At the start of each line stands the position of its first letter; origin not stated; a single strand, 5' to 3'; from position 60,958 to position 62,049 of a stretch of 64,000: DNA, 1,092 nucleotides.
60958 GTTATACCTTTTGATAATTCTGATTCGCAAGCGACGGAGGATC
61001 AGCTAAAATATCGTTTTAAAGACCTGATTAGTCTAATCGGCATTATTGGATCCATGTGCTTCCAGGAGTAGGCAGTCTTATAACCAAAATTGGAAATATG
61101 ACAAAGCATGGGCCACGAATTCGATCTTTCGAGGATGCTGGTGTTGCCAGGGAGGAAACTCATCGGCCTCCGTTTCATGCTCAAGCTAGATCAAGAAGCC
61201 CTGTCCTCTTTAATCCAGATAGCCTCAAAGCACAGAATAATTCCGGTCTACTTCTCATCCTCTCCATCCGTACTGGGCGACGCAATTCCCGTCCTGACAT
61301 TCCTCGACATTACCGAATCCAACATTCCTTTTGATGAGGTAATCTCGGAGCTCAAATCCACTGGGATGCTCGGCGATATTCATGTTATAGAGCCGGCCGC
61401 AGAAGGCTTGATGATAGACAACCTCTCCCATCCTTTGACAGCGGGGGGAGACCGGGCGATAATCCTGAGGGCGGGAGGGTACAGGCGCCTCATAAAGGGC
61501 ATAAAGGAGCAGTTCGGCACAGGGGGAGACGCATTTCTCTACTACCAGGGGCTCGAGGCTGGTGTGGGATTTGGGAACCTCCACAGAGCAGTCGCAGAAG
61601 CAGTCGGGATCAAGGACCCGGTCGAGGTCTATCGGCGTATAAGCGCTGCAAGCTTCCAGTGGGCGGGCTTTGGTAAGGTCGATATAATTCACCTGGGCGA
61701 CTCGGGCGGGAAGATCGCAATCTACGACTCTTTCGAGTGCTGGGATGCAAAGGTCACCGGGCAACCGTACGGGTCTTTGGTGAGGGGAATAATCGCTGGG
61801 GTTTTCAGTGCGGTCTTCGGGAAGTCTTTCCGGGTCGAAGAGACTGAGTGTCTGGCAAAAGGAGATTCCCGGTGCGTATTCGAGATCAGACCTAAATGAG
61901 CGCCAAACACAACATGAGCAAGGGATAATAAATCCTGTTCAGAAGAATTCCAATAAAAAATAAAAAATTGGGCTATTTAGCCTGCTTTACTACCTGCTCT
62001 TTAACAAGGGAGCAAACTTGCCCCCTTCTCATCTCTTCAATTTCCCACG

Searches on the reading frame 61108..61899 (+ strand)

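Call 49: search_protein_families(library=pfam, proteins=[window:61108-61899:+], max_evalue=0.0001)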
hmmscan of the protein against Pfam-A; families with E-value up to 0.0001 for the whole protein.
window:61108-61899:+ (263 aa): 1 family
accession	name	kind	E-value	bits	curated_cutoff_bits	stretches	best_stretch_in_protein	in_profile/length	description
PF02830.23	V4R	-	7.6e-17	61.6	31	1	203-262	3-62/62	V4R domain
